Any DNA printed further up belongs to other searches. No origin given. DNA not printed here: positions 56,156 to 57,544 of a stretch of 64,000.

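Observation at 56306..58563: Gene fusion of TsaC (YrdC) and TsaE (YjeE) followed by overlapping tsaD; no tsaB nearby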

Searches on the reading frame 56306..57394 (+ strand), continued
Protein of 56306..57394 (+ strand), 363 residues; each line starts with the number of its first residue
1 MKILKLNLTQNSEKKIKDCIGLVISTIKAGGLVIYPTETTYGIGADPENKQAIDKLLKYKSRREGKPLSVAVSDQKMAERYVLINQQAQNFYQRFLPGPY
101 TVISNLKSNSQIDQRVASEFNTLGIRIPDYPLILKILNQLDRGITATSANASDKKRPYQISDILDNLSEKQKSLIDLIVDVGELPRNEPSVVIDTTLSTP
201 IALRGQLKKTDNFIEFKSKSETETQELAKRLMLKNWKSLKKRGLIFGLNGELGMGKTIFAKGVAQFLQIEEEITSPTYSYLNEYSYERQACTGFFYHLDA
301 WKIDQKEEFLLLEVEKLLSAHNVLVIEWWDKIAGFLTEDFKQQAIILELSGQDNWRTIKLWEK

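Call 36: find_related_loci(query=A1, collection=metagenome_contigs, flank=10000)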
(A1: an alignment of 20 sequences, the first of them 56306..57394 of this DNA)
Query A1 (363 aa) in metagenome_contigs; peptide patterns used: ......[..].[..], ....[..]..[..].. (x = any residue, [..] = any of these).
305 stretches matched a pattern; 200 encode a relative of the query (tblastn E <= 1e-3); the best 80 are kept; 80 distinct loci.
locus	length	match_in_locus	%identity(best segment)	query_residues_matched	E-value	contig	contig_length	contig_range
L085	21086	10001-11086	72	1-362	0e+0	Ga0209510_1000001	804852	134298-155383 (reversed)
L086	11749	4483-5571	72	1-363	0e+0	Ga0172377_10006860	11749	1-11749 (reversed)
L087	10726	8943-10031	74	1-363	3e-180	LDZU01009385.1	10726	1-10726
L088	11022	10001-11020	71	1-340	3e-166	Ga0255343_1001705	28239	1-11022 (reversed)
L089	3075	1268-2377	66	1-362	4e-174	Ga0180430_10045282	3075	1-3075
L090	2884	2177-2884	92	1-236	2e-149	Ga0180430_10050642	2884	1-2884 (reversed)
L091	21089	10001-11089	72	1-363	5e-179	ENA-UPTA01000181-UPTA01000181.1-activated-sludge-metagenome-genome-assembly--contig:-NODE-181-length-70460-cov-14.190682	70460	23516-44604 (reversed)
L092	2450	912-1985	59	1-363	1e-145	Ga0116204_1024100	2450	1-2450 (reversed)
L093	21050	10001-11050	60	1-360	2e-136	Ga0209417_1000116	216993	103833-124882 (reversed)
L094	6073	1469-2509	60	1-356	9e-136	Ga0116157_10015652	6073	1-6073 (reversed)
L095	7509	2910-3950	60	1-356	2e-135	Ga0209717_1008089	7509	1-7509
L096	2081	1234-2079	72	1-282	3e-144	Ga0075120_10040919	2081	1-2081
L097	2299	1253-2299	59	1-356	1e-142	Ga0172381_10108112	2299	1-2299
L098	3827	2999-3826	73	1-276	1e-136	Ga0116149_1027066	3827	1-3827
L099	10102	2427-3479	58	1-358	3e-132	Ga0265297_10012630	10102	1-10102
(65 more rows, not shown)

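Call 40: predict_structure(alignment_id=A2)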
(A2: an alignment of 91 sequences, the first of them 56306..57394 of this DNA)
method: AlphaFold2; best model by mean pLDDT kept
length: 363 residues; sequences in the alignment: 91
mean_pLDDT: 92.4   pTM: 0.85
mean pLDDT of the five models: 92.4, 90.7, 90.6, 89.8, 89.7
residues with pLDDT >= 90: 284; 70-90: 74; 50-70: 5; < 50: 0
segments of 3 or more residues with pLDDT < 50: none
pLDDT, mean of each block of 10 residues (from residue 1): 93 93 98 95 97 96 83 97 95 92 96 93 95 97 94 87 95 97 92 90 74 84 94 93 96 92 96 88 93 96 92 94 97 94 93 83 74
secondary structure, 60 per line:
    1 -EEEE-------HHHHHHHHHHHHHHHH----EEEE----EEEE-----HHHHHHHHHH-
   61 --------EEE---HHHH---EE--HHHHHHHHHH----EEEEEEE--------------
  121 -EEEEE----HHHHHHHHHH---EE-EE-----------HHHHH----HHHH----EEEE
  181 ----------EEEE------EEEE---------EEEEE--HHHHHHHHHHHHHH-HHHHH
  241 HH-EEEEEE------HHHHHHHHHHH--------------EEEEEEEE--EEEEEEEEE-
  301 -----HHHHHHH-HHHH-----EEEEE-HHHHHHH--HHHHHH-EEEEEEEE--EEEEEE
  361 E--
elements in order: E2-5 H13-28 E33-36 E41-44 H50-59 E69-71 H75-78 H86-95 E100-106 E122-126 H131-140 H160-164 H169-172 E177-180 E191-194 E201-204 E214-218 H221-234 H236-242 E244-249 H256-266 E281-288 E291-299 H306-312 H314-317 E323-327 H329-335 H338-343 E345-352 E355-361

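Call 44: fold_search(model_id=the predicted structure, library=pdb)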
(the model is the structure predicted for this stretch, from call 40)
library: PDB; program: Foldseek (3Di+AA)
matches with E <= 10: 764; with E <= 0.001: 38
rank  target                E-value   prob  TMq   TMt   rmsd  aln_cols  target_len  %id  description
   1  6f87_A                9.4e-19  1.00  0.50  0.54  14.2       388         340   19  Crystal structure of P. abyssi Sua5 complexed with L-threonine and PPi (released 2018-04-25)
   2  9dsv_A                1.2e-18  1.00  0.51  0.56  14.7       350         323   23  Thermotoga maritima threonylcarbamoyl adenylate synthase (TsaC2) in complex with N-carboxy-L-threonine, magnesium and  (released 2025-10-29)
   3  6f89_B                1.9e-18  1.00  0.49  0.54  14.2       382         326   19  Structure of H234A/Y235A P.abyssi Sua5 (released 2018-04-25)
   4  9dsq_B                2.7e-18  1.00  0.50  0.56  13.0       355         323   22  Thermotoga maritima threonylcarbamoyl adenylate synthase (TsaC2) in complex with products TC-AMP and pyrophosphate (released 2025-10-29)
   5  9d3h_B                3.3e-18  1.00  0.50  0.54  13.0       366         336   21  Thermotoga maritima threonylcarbamoyl adenylate synthase (TsaC2) in complex with N-carboxy-L-threonine, magnesium and  (released 2025-12-10)
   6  6f8y_C                3.3e-18  1.00  0.49  0.52  14.7       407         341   18  Crystal structure of P. abyssi Sua5 complexed with L-threonine (released 2018-04-25)
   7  9d3h_A                3.5e-18  1.00  0.50  0.54  14.7       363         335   22  Thermotoga maritima threonylcarbamoyl adenylate synthase (TsaC2) in complex with N-carboxy-L-threonine, magnesium and  (released 2025-12-10)
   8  3aje                  3.9e-18  1.00  0.50  0.55  13.4       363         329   19  Crystal structure of S. tokodaii Sua5 complexed with L-threonine and AMPPNP (released 2011-04-13)
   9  6f89_A                5.0e-18  1.00  0.50  0.52  15.0       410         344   19  Structure of H234A/Y235A P.abyssi Sua5 (released 2018-04-25)
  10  9dsq_A                6.3e-18  1.00  0.51  0.57  15.1       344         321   23  Thermotoga maritima threonylcarbamoyl adenylate synthase (TsaC2) in complex with products TC-AMP and pyrophosphate (released 2025-10-29)
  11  9dsw_B                8.0e-18  1.00  0.50  0.56  13.0       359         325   21  Thermotoga maritima threonylcarbamoyl adenylate synthase (TsaC2) in complex with L-threonine (released 2025-10-29)
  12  9dg5_B                1.1e-17  1.00  0.50  0.55  15.1       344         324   23  Thermotoga maritima threonylcarbamoyl adenylate synthase (TsaC2) in complex with L-threonine, magnesium and ATP (released 2025-11-12)
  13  2eqa                  4.7e-17  1.00  0.49  0.54  14.5       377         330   19  Crystal Structure of the hypothetical Sua5 protein from Sulfolobus tokodaii (released 2008-01-15)
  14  1k7j                  3.5e-14  1.00  0.50  0.86   2.6       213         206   22  Structural Genomics, protein TF1 (released 2002-08-14)
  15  1jcu_MODEL_1_A        3.2e-12  1.00  0.43  0.70   8.3       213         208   32  Solution Structure of MTH1692 Protein from Methanobacterium thermoautotrophicum (released 2002-07-24)
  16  1hru_B                3.8e-12  1.00  0.41  0.78   3.3       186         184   24  THE STRUCTURE OF THE YRDC GENE PRODUCT FROM E.COLI (released 2001-01-31)
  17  1hru_A                6.1e-12  1.00  0.43  0.79   3.0       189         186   22  THE STRUCTURE OF THE YRDC GENE PRODUCT FROM E.COLI (released 2001-01-31)
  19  1htw_A                8.8e-11  1.00  0.37  0.80   2.1       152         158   24  COMPLEX OF HI0065 WITH ADP AND MAGNESIUM (released 2002-08-07)
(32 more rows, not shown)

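Call 52: find_related_loci(query=A4, collection=viral_contigs, flank=10000)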
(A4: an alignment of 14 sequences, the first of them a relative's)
Query A4 (233 aa) in viral_contigs; peptide patterns used: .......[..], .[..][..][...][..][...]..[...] (x = any residue, [..] = any of these).
64 stretches matched a pattern, but none encodes a relative of the query by tblastn (E <= 1e-3).

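Call 53: find_related_loci(query=A1, collection=viral_contigs, flank=10000)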
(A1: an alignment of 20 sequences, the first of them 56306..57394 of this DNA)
Query A1 (363 aa) in viral_contigs; peptide patterns used: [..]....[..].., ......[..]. (x = any residue, [..] = any of these).
39 stretches matched a pattern; 27 encode a relative of the query (tblastn E <= 1e-3); 27 distinct loci.
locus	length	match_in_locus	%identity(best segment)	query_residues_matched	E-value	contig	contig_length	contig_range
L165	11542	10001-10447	35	4-154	2e-19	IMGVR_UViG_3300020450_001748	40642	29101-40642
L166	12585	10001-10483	29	14-176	3e-18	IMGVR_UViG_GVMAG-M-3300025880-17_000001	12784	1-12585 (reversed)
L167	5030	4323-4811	27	12-176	2e-17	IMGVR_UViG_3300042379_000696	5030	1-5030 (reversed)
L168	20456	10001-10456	28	27-176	4e-17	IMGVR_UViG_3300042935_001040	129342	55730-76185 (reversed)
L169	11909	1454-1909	27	27-176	1e-16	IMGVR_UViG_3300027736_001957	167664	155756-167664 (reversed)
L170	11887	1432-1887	27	27-176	1e-16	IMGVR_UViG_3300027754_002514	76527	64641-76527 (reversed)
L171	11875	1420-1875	27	27-176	1e-16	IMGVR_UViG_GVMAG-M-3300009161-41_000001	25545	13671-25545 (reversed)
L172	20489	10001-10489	26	12-176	2e-16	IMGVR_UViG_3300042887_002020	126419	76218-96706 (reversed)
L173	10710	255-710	27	27-176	2e-16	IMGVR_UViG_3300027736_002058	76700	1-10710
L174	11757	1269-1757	27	12-176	2e-16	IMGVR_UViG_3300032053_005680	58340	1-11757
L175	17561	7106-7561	28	27-176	2e-16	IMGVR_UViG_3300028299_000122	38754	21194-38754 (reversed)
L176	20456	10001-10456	27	27-176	2e-16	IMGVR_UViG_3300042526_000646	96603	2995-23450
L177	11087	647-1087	32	6-154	5e-16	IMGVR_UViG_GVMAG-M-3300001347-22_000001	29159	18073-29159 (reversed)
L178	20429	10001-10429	27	20-157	7e-16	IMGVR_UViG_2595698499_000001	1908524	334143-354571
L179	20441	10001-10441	32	6-154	5e-16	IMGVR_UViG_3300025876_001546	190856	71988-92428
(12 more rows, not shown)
